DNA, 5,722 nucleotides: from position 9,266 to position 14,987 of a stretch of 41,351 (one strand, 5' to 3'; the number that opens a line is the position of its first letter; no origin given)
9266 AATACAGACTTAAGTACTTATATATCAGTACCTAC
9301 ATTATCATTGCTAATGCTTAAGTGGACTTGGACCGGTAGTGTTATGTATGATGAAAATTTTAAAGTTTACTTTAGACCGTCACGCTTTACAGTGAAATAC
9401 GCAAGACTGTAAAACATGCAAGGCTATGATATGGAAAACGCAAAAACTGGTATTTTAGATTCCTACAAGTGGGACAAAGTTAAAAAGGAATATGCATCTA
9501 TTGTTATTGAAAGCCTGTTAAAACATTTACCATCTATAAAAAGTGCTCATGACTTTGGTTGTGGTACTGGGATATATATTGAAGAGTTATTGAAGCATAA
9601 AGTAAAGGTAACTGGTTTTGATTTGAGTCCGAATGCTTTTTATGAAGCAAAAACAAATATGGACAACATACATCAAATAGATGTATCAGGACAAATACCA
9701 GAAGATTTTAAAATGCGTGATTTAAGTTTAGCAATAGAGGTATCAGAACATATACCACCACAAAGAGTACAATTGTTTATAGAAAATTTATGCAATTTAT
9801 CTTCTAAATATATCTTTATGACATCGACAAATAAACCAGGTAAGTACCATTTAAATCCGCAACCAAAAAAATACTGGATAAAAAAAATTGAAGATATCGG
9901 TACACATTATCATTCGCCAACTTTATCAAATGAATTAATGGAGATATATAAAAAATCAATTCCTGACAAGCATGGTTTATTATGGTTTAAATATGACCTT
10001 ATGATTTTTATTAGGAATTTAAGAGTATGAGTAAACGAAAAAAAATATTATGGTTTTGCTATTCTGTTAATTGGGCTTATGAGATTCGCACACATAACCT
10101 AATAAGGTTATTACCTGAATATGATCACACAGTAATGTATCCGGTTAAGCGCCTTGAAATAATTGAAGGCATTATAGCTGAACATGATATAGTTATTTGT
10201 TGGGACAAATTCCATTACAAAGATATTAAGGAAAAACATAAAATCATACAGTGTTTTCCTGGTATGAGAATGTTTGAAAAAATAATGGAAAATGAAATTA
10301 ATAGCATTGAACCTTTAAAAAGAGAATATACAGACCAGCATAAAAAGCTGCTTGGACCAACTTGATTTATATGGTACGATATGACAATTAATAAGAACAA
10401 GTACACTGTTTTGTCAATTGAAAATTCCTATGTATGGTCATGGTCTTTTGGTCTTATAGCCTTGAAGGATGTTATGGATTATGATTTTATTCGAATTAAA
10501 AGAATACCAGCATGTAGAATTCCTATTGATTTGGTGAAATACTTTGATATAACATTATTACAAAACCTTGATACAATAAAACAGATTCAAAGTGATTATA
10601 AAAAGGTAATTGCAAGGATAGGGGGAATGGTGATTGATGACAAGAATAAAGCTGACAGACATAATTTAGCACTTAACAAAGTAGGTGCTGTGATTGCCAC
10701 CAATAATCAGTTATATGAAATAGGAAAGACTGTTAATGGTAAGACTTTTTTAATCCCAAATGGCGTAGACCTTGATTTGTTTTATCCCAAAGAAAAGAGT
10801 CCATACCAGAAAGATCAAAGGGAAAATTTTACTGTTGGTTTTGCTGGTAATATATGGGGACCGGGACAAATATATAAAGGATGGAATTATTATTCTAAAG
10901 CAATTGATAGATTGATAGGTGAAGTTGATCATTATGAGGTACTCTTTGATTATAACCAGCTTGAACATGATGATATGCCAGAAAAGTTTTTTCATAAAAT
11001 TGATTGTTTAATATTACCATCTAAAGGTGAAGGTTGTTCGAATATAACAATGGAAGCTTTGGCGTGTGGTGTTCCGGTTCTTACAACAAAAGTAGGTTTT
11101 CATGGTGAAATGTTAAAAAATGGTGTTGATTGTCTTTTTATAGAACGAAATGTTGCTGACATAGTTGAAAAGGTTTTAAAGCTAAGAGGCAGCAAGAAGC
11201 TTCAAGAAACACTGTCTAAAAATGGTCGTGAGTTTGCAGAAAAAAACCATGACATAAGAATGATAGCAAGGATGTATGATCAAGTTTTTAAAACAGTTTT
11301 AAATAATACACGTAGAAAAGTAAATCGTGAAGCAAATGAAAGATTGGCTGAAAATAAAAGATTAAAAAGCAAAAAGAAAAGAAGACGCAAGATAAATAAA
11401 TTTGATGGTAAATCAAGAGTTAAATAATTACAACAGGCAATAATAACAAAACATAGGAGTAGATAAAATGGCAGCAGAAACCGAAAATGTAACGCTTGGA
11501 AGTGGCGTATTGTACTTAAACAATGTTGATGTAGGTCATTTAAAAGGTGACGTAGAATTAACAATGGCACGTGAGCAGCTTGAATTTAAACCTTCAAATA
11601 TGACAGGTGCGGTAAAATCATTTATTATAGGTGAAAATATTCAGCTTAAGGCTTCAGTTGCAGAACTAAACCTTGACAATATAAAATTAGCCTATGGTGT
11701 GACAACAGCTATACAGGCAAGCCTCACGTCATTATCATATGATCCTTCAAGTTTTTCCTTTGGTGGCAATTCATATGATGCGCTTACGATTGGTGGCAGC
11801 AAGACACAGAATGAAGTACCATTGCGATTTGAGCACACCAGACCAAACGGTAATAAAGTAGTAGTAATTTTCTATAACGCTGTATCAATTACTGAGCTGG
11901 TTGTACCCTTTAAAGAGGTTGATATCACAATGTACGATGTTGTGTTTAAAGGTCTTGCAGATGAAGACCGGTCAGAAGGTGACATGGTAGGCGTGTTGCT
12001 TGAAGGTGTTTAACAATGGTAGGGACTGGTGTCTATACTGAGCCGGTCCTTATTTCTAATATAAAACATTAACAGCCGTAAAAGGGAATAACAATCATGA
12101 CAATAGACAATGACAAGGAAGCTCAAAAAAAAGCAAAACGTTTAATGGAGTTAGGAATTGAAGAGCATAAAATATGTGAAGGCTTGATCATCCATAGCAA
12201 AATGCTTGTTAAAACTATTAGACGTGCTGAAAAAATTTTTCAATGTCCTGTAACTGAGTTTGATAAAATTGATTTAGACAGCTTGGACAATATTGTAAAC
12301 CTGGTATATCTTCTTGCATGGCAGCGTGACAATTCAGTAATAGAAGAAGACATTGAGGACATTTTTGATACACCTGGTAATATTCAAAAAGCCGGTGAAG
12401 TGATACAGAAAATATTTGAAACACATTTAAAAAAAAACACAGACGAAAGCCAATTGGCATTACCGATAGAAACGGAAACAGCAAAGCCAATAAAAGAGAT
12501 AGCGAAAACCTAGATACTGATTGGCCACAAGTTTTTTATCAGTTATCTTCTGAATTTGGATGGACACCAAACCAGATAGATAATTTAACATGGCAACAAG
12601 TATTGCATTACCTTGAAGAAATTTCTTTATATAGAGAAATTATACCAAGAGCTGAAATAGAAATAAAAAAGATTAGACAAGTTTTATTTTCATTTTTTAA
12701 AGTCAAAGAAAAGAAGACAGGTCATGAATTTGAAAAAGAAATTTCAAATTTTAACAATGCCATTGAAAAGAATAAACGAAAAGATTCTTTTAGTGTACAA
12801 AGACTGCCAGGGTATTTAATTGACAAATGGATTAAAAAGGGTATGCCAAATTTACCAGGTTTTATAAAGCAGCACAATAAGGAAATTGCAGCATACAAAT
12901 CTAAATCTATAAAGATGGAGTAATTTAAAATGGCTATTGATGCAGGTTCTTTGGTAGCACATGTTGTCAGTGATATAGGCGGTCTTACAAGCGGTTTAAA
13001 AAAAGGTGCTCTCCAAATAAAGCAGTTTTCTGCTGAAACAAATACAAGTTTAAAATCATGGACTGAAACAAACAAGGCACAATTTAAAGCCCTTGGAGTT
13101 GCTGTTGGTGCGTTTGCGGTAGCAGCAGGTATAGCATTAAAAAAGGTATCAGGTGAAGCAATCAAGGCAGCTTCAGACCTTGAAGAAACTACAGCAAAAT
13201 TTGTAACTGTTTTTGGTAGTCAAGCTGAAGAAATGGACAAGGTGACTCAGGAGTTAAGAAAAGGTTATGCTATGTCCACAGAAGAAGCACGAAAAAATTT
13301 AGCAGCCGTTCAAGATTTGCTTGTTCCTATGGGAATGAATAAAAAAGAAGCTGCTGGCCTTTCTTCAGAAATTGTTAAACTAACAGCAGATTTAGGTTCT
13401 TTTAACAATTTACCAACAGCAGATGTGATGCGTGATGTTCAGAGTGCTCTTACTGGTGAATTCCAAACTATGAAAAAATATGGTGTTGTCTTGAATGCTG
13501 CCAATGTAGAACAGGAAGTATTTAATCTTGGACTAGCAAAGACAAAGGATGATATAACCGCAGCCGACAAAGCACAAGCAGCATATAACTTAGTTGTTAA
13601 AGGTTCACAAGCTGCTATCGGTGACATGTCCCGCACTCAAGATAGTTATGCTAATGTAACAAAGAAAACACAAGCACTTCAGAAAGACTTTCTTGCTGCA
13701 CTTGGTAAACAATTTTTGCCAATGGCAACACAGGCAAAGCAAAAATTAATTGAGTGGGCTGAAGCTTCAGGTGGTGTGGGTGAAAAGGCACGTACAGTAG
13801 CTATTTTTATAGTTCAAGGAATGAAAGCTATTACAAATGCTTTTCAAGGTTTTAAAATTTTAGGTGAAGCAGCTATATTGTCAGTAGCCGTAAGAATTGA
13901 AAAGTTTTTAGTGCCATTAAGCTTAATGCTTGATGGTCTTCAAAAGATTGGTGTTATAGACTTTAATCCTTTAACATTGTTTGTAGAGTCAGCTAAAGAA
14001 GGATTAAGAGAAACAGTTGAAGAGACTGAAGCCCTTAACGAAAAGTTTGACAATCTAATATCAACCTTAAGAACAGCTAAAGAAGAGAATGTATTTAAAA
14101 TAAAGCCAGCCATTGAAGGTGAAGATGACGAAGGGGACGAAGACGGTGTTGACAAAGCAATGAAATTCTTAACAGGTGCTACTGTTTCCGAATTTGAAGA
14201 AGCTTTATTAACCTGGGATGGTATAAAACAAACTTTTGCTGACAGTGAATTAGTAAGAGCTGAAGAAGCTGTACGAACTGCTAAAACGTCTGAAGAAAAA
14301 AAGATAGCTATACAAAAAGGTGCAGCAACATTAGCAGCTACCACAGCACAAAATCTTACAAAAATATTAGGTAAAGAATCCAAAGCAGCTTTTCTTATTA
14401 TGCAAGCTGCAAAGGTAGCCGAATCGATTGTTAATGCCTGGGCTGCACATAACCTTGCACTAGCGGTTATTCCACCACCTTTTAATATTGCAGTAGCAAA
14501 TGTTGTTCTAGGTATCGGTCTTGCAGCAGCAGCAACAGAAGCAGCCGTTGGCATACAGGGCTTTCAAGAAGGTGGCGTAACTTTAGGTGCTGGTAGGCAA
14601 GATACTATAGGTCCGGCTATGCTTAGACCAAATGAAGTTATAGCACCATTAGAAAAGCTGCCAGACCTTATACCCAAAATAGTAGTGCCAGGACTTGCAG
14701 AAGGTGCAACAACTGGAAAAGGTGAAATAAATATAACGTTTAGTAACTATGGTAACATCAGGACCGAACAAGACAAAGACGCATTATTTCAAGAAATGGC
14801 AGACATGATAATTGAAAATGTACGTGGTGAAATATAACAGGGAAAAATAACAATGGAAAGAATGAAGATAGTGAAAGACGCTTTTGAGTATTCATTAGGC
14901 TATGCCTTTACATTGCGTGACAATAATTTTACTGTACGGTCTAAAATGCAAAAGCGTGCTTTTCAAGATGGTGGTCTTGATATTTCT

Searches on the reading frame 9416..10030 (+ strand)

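Call 47: search_protein_families(library=pfam, proteins=[window:9416-10030:+], max_evalue=0.01)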
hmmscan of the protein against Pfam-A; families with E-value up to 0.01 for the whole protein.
window:9416-10030:+ (204 aa): 7 families
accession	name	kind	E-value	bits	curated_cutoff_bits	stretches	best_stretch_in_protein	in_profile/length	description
PF08242.18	Methyltransf_12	-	6.7e-08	33.6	30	1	46-123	2-86/98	Methyltransferase domain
PF13649.12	Methyltransf_25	-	1.3e-07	32.7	27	1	46-125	3-89/97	Methyltransferase domain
PF08241.18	Methyltransf_11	-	9.2e-07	29.9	21.2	1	46-118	2-77/95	Methyltransferase domain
PF13489.12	Methyltransf_23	-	5.9e-06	26.5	27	1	32-115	14-96/164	Methyltransferase domain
PF13847.12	Methyltransf_31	-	0.0047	17.1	27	1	45-84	8-50/145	Methyltransferase domain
PF05175.20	MTS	-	0.0052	16.9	23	1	33-84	22-77/170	Methyltransferase small domain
PF01728.25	FtsJ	-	0.0058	17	24.1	1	41-128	22-103/181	FtsJ-like methyltransferase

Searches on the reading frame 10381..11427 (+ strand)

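Call 47: search_protein_families(library=pfam, proteins=[window:10381-11427:+], max_evalue=0.01)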
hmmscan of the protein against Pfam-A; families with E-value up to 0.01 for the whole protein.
window:10381-11427:+ (348 aa): 3 families
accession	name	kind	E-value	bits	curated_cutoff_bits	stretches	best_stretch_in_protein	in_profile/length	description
PF00534.26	Glycos_transf_1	-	2.2e-14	53.8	26.4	1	194-284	81-171/172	Glycosyl transferases group 1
PF13692.12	Glyco_trans_1_4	-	1.6e-13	51.6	27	1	198-268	69-139/142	Glycosyl transferases group 1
PF13524.12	Glyco_trans_1_2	-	1.1e-08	35.6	25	1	157-296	18-139/144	Glycosyl transferase-like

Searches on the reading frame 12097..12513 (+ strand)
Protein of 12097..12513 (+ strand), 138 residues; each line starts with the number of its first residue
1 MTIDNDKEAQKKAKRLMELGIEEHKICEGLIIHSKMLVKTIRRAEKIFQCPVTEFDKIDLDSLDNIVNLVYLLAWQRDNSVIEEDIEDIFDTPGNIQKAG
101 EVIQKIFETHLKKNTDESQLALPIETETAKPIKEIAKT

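Call 22: find_encoding_contigs(protein=window:12097-12513:+, flank=10000, max_places=10)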
Protein window:12097-12513:+ (138 aa): 1 contig read that carries it; 1 place shown.
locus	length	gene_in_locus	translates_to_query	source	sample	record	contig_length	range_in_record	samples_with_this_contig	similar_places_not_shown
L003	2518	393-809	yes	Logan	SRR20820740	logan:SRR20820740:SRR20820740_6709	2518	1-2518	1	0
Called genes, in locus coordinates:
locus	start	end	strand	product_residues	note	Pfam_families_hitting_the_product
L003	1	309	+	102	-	?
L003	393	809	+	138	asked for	-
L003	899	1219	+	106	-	-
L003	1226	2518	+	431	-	?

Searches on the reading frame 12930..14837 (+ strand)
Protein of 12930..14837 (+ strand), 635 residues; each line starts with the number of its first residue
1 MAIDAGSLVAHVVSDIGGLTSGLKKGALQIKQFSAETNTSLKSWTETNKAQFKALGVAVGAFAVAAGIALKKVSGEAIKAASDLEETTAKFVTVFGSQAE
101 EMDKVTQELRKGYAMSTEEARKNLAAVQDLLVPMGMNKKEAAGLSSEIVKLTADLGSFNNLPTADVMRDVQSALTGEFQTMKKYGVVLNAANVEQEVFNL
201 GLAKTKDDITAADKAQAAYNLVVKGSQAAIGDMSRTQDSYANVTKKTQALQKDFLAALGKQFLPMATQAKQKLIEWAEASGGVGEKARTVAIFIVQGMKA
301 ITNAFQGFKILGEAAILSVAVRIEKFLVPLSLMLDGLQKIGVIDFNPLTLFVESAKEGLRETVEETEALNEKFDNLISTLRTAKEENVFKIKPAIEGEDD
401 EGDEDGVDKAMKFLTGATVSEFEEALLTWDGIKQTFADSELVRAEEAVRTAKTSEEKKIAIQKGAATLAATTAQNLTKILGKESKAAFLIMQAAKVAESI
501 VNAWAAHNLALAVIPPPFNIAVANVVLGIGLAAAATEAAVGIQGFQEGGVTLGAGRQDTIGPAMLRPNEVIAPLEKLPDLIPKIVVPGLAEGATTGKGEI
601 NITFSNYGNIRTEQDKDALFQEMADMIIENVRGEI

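Call 10: search_protein_families(library=phrogs, proteins=[window:12930-14837:+], max_evalue=0.01)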
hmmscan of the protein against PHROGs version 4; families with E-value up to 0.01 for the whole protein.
window:12930-14837:+ (635 aa): 4 families
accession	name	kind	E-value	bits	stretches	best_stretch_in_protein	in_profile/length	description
phrog_28918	-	unknown function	1.4e-15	57.1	1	121-271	81-228/1445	-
phrog_28083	-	unknown function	2.4e-09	37.3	1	43-267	193-416/830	-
phrog_1506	-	tail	1.6e-07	30.8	1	457-559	1081-1190/1269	tail length tape measure protein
phrog_31409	-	tail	0.0014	18.7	1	20-286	15-286/365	tail length tape measure protein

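Call 24: search_dna_similar(query=window:12930-14837:+, collection=phages, mode=protein, max_rows=20, max_evalue=0.001)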
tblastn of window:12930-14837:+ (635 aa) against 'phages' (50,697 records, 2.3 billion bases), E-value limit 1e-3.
Records with a match: 519; places in all: 519; records where one place covers at least 80% of the query: 0.
Best place of each record, by identity: <60% 519.
By first word of the organism name: Arthrobacter 195; Microbacterium 172; Gordonia 93; Curtobacterium 13; Bacteriophage 7; Listeria 5; Acinetobacter 5; Faecalibacterium 3; Tetraselmis 3; Dulem 3; and 14 more.
By host as written in the record: Arthrobacter sp. ATCC 21022 165; Microbacterium foliorum NRRL B-24224 99; Gordonia terrae 3612 69; Microbacterium foliorum NRRL B-24224 SEA 43; - 14; Arthrobacter globiformis B-2979 11; Microbacterium paraoxydans NWU1 8; Arthrobacter sp. (ATCC 21022) 7; and 51 more.
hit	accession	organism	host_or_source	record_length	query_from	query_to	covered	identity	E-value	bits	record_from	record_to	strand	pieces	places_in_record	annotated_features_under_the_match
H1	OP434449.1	Microbacterium phage OscarSo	Microbacterium radiodurans NRRL B-24799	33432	77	315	38%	33.2%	7e-22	107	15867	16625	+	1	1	26: tape measure protein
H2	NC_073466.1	Microbacterium phage OscarSo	Microbacterium radiodurans NRRL B-24799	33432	77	315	38%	33.2%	7e-22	107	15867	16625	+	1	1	26: tape measure protein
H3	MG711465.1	Faecalibacterium phage FP_Brigit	Faecalibacterium prausnitzii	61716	77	334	41%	29.9%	3e-20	102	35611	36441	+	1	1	tail length tape-measure protein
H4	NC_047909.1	Faecalibacterium phage FP_Brigit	Faecalibacterium prausnitzii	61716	77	334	41%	29.9%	3e-20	102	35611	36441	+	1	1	tail length tape measure protein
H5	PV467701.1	Microbacterium phage Isperia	Microbacterium paraoxydans NRRL B-24275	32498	77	306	36%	32.7%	1e-19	100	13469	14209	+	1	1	22: tape measure protein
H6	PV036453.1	Syntrophomonadaceae phage IMGVR 15540650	Syntrophomonadaceae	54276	7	267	41%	27.2%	5e-16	89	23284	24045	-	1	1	tail length tape measure protein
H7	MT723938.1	Gordonia phage Bunnybear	Gordonia terrae 3612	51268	76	328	40%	27.1%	1e-10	71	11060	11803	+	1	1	16: tape measure protein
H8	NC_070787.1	Gordonia phage Bunnybear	Gordonia terrae 3612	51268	76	328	40%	27.1%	1e-10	71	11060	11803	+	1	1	16: tail length tape measure protein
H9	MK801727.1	Gordonia phage ThankyouJordi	Gordonia terrae 3612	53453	76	328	40%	27.1%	1e-10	71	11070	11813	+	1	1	16: tape measure protein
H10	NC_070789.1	Gordonia phage ThankyouJordi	Gordonia terrae 3612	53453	76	328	40%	27.1%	1e-10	71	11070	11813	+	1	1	16: tail length tape measure protein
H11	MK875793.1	Gordonia phage WelcomeAyanna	Gordonia terrae 3612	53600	76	328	40%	27.1%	1e-10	71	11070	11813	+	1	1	16: tape measure protein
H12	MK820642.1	Gordonia phage Polly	Gordonia terrae 3612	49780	76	328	40%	27.1%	2e-10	70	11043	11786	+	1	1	17: tape measure protein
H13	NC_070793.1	Gordonia phage Polly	Gordonia terrae 3612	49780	76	328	40%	27.1%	2e-10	70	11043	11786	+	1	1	17: tail length tape measure protein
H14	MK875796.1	Gordonia phage Tayonia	Gordonia terrae 3612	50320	76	328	40%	27.1%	2e-10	70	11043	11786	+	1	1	17: tape measure protein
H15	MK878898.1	Gordonia phage Zameen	Gordonia terrae 3612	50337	76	328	40%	27.1%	2e-10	70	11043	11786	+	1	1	17: tape measure protein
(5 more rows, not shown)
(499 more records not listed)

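Call 52: search_protein_representatives(protein=window:12930-14837:+)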
Query: 635 residues. Proteins with E-value up to 0.001 (for the whole library): 27062; up to 1e-10: 18280; up to 1e-30: 1033. The best 150 are listed.
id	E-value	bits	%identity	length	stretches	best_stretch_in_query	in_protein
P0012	0.0e+00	1328.6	100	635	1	1-635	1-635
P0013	4.6e-112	391.9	53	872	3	1-327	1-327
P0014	1.6e-72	261.5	46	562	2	15-298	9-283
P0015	6.2e-72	259.5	50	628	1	52-380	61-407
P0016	2.2e-71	257.7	40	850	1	18-541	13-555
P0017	7.4e-71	255.9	47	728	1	38-389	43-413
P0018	2.6e-70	254.1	47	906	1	34-362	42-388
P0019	1.1e-69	252.1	53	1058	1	25-298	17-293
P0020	1.7e-69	251.4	54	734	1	26-270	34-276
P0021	6.7e-69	249.5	44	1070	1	6-376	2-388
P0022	1.1e-68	248.7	38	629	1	20-494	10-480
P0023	2.0e-68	247.9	49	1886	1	25-316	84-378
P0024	2.1e-68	247.9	42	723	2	45-337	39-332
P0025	2.1e-68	247.8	46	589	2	43-285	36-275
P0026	9.4e-68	245.7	42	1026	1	43-394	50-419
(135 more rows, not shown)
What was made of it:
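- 12930..14837 (+): Tape measure protein gene (635 aa), the donor gene. 27,062 homologues in the representative library (call 52).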

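Call 55: find_encoding_contigs(protein=P0013, flank=10000, max_places=4)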
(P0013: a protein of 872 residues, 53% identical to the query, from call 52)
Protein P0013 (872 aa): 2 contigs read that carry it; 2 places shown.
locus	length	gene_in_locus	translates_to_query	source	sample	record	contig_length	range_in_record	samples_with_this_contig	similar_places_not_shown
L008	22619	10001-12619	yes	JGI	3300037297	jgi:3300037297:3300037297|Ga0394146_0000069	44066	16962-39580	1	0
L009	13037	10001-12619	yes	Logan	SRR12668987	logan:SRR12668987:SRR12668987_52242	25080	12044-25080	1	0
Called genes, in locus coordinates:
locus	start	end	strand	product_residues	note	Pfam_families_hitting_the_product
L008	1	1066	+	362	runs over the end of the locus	PF25209:Phage_capsid_4, PF10124:Mu-like_gpT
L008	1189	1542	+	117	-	-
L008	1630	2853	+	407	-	PF05048:NosD (weak), PF13229:Beta_helix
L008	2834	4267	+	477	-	-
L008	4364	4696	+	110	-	-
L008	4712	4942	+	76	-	-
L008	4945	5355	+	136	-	-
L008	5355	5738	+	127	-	-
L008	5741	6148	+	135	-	-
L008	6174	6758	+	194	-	PF13489:Methyltransf_23 (weak), PF08241:Methyltransf_11, PF08242:Methyltransf_12 (weak), PF13649:Methyltransf_25 (weak)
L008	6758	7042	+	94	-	-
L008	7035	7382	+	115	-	-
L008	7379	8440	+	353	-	PF00534:Glycos_transf_1, PF13524:Glyco_trans_1_2, PF13692:Glyco_trans_1_4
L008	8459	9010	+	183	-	-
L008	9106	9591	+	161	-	-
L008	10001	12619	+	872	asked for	-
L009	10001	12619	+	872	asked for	-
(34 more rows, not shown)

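Call 65: list_cluster_members(proteins=[window:12930-14834:+, window:20759-21547:+, window:19452-20441:+, window:20460-20714:+, window:38221-39528:+, window:39590-41122:+, window:3531-4646:+, window:14853-15644:+, window:32977-34698:+])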
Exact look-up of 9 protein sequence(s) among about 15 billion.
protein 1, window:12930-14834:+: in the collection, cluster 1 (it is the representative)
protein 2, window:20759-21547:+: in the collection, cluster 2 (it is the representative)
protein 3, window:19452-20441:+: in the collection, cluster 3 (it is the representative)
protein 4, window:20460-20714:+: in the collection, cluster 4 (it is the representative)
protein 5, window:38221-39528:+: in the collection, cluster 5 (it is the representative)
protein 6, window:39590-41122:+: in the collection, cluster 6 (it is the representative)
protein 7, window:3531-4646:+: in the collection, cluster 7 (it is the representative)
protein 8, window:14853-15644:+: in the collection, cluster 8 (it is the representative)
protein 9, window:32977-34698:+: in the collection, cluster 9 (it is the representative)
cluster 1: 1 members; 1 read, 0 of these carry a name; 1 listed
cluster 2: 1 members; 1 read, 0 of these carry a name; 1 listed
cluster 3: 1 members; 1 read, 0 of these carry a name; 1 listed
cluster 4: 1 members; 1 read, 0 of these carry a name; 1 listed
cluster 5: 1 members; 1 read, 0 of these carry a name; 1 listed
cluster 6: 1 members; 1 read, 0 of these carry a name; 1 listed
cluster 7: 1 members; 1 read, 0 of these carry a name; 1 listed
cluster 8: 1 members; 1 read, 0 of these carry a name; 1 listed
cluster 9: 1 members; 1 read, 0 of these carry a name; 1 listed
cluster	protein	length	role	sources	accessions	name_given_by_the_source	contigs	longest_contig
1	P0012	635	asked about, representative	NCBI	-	-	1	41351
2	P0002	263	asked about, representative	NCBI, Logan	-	-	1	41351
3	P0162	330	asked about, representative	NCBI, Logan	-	-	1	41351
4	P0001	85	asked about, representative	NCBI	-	-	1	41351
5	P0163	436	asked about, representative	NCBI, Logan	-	-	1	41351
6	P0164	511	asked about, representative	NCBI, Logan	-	-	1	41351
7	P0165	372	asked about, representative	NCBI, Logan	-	-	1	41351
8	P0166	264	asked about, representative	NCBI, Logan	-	-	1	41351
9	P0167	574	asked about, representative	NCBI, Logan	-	-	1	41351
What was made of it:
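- Every protein of this phage checked is a singleton at 90% identity among about 15 billion proteins (call 65), and the closest relatives are about 47% identical.
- Tried and rejected: 90% cluster look-up of nine proteins, all singletons (call 65).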

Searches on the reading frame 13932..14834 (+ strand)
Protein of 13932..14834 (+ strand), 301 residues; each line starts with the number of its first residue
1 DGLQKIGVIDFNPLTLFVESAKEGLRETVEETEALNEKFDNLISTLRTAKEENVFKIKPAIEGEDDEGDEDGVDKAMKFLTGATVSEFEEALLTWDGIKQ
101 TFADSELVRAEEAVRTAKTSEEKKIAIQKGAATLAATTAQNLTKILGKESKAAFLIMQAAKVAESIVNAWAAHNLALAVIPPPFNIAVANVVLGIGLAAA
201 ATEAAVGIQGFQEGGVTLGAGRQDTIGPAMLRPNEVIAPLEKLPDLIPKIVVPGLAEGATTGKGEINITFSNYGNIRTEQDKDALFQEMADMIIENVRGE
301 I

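Call 59: find_homologous_proteins(query=window:13932-14834:+, max_evalue=0.001)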
Query window:13932-14834:+: 8000 candidates shared short words with the query, none scored E <= 0.001.
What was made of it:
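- Tried and rejected: I treat it as uninformative (call 59).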
